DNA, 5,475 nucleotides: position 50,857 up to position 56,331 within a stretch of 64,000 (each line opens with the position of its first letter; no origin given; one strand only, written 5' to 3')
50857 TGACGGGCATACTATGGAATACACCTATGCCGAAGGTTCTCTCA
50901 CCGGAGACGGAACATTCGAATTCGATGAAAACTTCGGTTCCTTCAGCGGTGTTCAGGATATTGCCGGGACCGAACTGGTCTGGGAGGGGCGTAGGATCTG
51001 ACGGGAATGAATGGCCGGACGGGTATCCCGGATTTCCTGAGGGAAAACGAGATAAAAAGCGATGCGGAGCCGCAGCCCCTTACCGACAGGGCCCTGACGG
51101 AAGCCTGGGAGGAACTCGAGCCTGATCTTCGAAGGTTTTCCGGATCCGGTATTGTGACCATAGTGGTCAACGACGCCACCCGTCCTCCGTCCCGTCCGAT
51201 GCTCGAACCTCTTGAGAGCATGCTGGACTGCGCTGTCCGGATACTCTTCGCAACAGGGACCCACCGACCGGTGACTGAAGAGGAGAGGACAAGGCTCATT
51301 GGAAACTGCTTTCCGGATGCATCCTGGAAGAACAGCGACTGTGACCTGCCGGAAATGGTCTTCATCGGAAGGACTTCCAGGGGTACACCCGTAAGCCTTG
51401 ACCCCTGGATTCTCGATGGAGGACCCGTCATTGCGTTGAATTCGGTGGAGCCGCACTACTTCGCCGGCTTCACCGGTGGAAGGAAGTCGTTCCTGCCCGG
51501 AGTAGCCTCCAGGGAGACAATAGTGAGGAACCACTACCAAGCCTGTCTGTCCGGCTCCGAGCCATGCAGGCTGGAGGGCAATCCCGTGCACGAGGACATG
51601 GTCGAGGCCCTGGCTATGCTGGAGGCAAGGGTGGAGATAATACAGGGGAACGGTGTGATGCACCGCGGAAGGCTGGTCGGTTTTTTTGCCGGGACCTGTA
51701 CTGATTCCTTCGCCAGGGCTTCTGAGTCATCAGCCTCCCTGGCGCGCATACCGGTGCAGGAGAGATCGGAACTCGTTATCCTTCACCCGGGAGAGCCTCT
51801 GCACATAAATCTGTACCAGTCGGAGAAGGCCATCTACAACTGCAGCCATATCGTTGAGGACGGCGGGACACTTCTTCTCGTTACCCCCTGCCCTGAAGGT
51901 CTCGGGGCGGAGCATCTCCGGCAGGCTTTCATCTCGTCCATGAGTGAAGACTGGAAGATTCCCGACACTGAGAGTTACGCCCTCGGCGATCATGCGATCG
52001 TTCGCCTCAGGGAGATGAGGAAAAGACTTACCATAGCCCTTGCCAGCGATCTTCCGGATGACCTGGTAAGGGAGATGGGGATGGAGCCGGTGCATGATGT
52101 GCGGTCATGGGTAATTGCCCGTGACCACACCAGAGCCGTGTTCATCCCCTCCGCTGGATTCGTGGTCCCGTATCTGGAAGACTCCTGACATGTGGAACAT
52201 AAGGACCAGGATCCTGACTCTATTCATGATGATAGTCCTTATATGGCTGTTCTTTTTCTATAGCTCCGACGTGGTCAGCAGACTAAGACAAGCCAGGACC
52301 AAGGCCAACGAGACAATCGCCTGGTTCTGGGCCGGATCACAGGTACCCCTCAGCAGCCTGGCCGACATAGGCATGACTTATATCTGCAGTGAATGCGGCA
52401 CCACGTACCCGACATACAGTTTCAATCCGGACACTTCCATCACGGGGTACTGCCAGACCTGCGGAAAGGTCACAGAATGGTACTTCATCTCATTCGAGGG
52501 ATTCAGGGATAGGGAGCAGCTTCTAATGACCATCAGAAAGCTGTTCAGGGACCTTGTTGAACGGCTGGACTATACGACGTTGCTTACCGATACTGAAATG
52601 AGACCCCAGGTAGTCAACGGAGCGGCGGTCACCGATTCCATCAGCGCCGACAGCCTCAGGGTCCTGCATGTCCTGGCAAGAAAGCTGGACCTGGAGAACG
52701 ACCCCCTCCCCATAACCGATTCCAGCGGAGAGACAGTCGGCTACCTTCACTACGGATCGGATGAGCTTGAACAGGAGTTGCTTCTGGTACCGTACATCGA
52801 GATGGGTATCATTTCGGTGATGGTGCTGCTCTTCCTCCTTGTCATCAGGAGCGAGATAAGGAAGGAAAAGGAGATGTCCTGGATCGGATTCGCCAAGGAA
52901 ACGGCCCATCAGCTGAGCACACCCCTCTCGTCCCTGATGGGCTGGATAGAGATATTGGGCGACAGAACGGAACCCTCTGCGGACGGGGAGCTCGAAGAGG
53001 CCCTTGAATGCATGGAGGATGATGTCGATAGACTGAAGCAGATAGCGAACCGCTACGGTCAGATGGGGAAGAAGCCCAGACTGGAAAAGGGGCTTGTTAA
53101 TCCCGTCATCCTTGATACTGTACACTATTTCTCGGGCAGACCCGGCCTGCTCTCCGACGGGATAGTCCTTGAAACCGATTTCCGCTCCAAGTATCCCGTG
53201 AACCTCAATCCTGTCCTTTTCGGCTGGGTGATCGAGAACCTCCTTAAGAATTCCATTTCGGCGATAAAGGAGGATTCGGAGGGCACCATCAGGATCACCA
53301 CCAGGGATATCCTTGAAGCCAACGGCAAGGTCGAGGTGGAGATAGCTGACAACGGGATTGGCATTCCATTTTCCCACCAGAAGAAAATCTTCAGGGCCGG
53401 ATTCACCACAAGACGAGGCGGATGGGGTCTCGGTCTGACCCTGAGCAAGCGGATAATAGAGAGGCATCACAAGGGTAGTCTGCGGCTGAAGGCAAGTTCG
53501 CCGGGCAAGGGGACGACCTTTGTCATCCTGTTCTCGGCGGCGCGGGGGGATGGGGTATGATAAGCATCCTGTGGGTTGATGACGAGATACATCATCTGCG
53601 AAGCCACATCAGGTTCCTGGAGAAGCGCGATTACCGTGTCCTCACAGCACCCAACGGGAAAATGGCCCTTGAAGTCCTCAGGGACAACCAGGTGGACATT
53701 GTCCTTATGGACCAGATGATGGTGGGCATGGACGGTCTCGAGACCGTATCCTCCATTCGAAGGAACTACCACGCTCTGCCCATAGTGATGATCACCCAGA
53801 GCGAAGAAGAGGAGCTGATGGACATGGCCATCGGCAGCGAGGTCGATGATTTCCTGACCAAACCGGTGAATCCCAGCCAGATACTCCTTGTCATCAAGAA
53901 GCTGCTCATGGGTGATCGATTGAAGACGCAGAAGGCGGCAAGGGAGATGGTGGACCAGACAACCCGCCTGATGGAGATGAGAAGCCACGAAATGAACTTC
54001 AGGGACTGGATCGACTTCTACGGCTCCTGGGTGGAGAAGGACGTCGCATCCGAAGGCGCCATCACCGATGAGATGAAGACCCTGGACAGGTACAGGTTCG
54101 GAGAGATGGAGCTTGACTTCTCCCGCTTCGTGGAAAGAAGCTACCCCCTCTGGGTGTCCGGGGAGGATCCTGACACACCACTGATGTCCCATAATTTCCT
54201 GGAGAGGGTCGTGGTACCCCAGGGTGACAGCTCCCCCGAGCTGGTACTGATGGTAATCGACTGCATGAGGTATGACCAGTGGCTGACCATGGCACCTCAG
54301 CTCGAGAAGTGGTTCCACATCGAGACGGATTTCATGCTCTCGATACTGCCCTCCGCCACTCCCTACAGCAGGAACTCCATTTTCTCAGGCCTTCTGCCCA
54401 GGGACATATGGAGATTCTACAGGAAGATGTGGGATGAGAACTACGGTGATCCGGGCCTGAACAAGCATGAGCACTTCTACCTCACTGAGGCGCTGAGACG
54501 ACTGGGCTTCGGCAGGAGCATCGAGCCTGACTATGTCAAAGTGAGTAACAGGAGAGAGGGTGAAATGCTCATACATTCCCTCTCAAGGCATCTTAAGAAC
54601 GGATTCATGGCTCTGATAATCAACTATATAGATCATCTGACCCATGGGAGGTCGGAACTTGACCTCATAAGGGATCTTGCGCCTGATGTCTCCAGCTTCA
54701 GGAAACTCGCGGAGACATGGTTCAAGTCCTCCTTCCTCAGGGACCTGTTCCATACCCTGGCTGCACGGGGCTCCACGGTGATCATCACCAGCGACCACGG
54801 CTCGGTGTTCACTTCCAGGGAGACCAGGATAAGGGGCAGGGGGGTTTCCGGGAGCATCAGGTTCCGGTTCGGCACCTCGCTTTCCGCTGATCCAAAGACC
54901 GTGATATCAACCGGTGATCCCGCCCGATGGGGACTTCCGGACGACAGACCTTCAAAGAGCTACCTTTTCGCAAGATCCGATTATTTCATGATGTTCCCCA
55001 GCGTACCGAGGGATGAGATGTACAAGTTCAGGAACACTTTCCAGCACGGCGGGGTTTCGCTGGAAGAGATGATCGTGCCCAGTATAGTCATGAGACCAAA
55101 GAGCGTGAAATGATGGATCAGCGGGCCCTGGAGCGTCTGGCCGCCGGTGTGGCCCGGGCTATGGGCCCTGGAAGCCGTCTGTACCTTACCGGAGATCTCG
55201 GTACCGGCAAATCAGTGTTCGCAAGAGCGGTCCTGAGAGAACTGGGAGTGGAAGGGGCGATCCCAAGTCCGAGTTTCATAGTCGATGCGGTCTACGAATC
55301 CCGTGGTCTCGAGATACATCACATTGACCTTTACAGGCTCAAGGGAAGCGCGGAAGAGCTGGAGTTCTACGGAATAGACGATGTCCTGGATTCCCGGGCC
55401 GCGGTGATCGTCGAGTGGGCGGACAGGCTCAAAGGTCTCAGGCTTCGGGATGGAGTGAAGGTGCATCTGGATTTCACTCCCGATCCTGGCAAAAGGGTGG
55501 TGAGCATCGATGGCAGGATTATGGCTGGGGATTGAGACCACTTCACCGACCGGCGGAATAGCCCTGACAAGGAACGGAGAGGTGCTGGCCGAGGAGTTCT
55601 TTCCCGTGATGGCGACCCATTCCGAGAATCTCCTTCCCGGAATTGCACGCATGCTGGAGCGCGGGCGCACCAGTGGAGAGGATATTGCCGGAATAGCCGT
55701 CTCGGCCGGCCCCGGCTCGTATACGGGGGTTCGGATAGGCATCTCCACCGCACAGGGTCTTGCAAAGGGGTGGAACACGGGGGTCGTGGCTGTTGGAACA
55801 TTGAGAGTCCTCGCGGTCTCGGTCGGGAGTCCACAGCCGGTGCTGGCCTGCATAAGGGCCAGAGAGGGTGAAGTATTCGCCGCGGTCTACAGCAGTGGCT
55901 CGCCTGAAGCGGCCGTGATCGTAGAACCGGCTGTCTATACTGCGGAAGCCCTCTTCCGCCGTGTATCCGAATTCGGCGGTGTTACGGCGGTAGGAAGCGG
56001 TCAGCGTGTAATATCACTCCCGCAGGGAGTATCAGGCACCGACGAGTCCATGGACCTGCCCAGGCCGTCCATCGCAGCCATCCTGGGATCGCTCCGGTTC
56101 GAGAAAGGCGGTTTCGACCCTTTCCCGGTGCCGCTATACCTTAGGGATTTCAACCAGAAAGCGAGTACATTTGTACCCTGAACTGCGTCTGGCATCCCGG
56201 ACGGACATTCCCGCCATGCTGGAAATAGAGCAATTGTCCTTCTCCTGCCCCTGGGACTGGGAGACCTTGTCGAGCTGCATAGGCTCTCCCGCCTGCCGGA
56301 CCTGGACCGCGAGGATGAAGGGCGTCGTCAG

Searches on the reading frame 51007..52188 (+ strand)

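Call 18: search_protein_families(library=pfam, proteins=[window:51007-52188:+], max_evalue=0.001)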
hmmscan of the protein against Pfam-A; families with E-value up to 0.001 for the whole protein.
window:51007-52188:+ (393 aa): 2 families
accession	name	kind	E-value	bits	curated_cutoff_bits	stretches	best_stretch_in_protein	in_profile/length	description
PF09861.14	Lar_N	-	1.6e-34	119.4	23.3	1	11-179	19-195/204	Lactate racemase N-terminal domain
PF21113.2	LarA_C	-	6.3e-06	26.7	25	1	255-365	7-124/152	Lactate racemase C-terminal domain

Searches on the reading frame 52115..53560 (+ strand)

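Call 18: search_protein_families(library=pfam, proteins=[window:52115-53560:+], max_evalue=0.001)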
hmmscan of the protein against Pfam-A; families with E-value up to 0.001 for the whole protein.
window:52115-53560:+ (481 aa): 2 families
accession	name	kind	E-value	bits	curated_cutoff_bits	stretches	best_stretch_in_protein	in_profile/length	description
PF02518.31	HATPase_c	-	1.7e-20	74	26.4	1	371-474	8-108/111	Histidine kinase-, DNA gyrase B-, and HSP90-like ATPase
PF00512.31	HisKA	-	1.8e-08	34.8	26.9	1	259-313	5-56/66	His Kinase A (phospho-acceptor) domain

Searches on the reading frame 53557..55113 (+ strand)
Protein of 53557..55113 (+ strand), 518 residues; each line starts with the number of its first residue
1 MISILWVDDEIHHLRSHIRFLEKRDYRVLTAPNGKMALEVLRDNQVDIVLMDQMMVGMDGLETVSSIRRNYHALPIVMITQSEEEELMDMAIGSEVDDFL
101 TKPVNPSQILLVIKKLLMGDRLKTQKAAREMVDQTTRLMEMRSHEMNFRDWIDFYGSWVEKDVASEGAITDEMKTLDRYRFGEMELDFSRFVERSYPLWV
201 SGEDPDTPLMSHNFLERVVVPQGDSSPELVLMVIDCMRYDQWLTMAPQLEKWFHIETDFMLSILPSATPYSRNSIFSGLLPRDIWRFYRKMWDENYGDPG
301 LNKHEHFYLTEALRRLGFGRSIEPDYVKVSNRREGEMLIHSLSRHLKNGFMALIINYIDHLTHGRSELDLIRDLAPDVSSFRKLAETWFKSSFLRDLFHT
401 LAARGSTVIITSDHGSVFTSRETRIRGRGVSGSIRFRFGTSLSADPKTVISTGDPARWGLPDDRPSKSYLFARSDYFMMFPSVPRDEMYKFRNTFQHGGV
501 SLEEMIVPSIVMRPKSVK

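Call 18: search_protein_families(library=pfam, proteins=[window:53557-55113:+], max_evalue=0.001)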
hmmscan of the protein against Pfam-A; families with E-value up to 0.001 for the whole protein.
window:53557-55113:+ (518 aa): 3 families
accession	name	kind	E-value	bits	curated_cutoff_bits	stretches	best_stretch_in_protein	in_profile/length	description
PF00072.30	Response_reg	-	3.7e-25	88.7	30.2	1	4-113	1-110/111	Response regulator receiver domain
PF08665.17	PglZ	-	8.6e-16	58.9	25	1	230-421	4-177/179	PglZ domain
PF01663.27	Phosphodiest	-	0.00067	19.8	23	0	229-298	1-74/342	Type I phosphodiesterase / nucleotide pyrophosphatase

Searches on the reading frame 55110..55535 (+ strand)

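Call 18: search_protein_families(library=pfam, proteins=[window:55110-55535:+], max_evalue=0.001)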
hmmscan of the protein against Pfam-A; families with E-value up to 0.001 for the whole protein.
window:55110-55535:+ (141 aa): 2 families
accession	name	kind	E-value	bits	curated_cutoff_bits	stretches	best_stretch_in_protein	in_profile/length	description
PF02367.23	TsaE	-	3e-27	95.6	26.6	1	3-120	3-118/128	Threonylcarbamoyl adenosine biosynthesis protein TsaE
PF13191.12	AAA_16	-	0.00084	20.3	32.6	1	7-50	9-53/167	AAA ATPase domain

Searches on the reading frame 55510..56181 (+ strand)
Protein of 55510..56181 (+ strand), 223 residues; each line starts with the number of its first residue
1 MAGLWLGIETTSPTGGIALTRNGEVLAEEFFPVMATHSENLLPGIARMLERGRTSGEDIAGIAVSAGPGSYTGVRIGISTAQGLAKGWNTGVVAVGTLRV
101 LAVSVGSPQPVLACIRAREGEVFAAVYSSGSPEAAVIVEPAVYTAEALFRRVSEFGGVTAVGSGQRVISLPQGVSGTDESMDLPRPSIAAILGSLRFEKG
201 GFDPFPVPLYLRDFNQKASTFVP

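Call 18: search_protein_families(library=pfam, proteins=[window:55510-56181:+], max_evalue=0.001)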
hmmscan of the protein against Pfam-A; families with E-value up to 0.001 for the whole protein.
window:55510-56181:+ (223 aa): 1 family
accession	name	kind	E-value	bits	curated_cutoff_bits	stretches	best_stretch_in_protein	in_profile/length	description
PF00814.31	TsaD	-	2e-22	80.6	24.8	1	36-148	28-147/264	tRNA N6-adenosine threonylcarbamoyltransferase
